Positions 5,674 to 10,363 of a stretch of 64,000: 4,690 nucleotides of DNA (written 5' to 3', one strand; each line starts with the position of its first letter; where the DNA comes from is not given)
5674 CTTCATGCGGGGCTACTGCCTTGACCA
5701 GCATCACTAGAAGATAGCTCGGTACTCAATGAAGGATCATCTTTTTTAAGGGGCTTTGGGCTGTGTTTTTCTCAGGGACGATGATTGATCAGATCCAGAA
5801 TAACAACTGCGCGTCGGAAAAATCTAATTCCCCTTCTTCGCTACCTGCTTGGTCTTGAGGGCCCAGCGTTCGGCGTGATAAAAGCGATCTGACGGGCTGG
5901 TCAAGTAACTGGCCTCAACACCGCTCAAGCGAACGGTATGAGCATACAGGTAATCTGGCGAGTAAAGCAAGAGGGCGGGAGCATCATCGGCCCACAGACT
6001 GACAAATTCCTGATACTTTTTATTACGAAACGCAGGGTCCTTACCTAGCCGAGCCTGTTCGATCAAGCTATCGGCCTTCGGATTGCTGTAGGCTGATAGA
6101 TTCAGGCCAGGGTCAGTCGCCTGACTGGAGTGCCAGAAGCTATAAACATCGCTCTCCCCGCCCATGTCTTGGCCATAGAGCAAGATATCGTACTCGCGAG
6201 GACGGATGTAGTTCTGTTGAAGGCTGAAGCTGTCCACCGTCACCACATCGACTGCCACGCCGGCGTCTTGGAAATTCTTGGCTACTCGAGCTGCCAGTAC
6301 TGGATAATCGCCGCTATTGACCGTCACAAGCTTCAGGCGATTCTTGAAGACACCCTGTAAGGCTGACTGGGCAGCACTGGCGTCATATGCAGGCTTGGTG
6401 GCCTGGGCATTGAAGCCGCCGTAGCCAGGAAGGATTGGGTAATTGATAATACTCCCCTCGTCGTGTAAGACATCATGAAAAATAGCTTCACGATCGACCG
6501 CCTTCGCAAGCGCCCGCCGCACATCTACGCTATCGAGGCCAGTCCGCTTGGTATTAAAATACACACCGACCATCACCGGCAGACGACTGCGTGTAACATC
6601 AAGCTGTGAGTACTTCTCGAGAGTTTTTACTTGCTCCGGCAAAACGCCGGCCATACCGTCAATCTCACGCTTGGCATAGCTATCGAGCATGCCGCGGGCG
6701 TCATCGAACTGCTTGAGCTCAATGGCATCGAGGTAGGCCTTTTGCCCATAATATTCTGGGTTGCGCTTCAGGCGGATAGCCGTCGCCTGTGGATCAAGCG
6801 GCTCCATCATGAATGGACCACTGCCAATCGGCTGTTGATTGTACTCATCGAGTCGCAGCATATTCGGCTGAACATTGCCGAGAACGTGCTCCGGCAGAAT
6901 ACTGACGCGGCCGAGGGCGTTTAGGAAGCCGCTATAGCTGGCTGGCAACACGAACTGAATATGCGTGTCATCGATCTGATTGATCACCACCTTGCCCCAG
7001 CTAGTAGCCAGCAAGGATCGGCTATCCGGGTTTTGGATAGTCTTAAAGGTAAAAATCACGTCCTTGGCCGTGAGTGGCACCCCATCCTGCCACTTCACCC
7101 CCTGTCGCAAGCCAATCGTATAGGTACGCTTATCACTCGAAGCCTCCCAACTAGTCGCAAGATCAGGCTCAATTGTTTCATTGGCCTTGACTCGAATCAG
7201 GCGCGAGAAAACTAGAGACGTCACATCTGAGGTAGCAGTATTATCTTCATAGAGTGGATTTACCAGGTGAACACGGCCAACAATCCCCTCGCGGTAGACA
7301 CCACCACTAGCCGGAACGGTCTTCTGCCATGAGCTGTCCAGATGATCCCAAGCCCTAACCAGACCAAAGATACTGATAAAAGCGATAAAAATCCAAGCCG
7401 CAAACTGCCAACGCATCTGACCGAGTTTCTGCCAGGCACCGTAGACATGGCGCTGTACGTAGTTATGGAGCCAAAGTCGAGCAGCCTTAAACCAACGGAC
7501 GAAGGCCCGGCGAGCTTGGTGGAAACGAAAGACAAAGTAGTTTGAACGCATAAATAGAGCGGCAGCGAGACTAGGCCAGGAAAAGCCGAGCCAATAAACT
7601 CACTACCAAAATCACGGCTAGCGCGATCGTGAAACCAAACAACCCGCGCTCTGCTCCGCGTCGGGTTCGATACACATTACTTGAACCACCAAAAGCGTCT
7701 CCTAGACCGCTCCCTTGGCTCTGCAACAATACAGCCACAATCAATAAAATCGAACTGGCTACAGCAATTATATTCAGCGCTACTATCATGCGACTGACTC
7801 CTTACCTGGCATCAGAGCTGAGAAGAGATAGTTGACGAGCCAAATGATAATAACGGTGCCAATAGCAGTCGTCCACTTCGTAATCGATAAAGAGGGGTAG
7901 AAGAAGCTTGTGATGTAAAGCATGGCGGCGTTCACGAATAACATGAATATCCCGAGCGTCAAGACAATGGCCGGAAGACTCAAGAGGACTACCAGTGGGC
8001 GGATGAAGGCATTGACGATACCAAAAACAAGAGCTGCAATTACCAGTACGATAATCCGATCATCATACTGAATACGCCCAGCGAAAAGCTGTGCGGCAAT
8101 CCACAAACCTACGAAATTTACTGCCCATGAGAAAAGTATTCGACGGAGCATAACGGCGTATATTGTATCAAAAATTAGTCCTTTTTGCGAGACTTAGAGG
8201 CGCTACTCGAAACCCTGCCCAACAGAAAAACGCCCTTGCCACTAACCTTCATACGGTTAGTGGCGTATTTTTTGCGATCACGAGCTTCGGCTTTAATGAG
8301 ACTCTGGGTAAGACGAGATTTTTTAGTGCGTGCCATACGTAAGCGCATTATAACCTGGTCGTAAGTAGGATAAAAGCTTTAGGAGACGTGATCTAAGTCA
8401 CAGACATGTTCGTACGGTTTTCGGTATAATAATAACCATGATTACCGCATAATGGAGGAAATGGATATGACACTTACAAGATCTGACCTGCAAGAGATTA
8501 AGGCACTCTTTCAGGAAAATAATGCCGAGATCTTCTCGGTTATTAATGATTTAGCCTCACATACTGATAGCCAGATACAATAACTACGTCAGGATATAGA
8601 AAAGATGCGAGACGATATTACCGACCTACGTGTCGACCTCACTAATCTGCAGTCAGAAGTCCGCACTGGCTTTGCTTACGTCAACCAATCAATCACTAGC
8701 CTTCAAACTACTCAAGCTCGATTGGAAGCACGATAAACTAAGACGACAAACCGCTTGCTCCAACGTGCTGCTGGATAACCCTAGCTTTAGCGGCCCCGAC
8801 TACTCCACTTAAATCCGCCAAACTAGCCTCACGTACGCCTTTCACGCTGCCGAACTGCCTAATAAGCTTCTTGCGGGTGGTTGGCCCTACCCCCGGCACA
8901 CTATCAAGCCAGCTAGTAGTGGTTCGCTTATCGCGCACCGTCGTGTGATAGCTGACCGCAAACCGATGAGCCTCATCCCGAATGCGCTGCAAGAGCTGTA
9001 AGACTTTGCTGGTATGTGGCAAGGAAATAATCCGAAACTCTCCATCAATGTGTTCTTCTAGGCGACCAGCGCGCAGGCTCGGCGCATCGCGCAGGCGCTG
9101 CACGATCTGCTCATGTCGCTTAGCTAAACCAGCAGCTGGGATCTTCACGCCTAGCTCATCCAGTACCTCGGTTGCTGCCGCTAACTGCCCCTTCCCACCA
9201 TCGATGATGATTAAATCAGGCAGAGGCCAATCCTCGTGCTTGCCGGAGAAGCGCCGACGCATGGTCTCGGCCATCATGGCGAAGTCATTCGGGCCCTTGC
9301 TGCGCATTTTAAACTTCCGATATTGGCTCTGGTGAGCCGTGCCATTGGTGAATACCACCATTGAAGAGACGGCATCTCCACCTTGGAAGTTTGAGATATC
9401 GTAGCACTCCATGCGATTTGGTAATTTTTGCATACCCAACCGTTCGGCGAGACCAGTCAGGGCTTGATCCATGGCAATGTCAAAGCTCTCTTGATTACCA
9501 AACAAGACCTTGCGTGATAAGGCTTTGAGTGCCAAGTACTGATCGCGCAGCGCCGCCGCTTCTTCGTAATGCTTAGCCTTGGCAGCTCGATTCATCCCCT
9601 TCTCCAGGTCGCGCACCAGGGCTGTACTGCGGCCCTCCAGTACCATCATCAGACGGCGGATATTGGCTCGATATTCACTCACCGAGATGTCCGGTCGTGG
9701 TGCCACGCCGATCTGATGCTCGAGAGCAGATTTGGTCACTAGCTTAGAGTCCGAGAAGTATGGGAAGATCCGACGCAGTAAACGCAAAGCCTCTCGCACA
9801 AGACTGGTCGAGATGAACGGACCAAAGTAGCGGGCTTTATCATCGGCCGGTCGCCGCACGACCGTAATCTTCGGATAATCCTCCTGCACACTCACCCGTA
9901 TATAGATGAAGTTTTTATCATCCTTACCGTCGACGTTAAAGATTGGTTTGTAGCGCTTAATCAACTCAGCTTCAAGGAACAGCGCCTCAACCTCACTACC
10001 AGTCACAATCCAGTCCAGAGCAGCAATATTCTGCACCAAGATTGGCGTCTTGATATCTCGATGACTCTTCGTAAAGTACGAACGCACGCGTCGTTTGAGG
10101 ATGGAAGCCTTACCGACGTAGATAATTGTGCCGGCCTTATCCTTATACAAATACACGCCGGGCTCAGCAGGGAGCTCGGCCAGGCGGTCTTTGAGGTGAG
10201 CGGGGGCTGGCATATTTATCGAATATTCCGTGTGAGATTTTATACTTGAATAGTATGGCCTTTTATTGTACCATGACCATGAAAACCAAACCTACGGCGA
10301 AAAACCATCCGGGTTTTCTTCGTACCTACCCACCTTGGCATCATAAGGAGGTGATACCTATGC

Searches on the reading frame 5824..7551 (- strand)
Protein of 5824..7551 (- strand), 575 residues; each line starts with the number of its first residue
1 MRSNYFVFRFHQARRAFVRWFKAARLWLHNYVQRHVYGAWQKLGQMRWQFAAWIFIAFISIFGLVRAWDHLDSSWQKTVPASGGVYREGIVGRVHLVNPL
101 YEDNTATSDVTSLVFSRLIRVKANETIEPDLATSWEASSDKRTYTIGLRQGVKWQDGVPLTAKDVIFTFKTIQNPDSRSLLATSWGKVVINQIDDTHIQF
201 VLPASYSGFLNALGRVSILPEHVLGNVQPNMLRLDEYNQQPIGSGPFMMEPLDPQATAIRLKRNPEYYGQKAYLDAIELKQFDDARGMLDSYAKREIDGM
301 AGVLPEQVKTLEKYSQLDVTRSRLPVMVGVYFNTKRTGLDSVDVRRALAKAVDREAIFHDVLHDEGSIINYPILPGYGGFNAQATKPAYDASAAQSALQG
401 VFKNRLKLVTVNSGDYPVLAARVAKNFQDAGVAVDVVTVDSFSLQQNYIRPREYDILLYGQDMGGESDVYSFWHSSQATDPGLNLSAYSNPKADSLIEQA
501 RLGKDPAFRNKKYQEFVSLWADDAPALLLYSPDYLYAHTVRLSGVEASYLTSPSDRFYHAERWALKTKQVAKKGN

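Call 15: search_protein_families(library=pfam, proteins=[window:5824-7551:-], max_evalue=0.001)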
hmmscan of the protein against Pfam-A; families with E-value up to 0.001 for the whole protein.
window:5824-7551:- (575 aa): 1 family
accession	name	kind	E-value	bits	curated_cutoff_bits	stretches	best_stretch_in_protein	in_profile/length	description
PF00496.27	SBP_bac_5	-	1.3e-67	228.9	32.4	1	126-475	1-360/368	Bacterial extracellular solute-binding proteins, family 5 Middle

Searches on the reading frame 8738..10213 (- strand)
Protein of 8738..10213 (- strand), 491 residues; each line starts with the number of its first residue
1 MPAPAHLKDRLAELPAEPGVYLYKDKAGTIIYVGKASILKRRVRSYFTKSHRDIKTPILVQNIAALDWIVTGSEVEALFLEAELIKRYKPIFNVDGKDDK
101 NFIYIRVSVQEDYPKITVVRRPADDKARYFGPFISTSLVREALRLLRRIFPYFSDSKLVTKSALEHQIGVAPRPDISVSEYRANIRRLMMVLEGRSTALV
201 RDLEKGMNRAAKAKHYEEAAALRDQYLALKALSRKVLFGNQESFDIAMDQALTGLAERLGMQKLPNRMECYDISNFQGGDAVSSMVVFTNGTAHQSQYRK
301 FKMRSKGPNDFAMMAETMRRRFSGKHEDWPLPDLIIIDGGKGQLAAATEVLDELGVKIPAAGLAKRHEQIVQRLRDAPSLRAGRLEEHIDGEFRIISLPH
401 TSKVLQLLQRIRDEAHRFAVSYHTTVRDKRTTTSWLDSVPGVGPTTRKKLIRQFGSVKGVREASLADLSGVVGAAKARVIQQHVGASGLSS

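Call 15: search_protein_families(library=pfam, proteins=[window:8738-10213:-], max_evalue=0.001)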
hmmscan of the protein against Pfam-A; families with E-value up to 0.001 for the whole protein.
window:8738-10213:- (491 aa): 6 families
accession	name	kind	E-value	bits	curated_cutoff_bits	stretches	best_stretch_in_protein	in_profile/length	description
PF08459.17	UvrC_RNaseH_dom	-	1.1e-53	181.7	22.3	1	257-420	2-159/159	UvrC RNAse H endonuclease domain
PF01541.30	GIY-YIG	-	4.3e-07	30.6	22.6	1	18-90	2-74/78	GIY-YIG catalytic domain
PF02151.25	UVR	-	1.6e-06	28.1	21.5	1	199-231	3-35/36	UvrB/uvrC motif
PF14520.12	HHH_5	-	1.7e-06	28.8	27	1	436-478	4-49/57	Helix-hairpin-helix domain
PF00633.29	HHH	-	0.00054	20.1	24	0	427-449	4-26/30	Helix-hairpin-helix motif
PF12826.13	HHH_2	-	0.00084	19.9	27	0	439-475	8-46/64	Helix-hairpin-helix motif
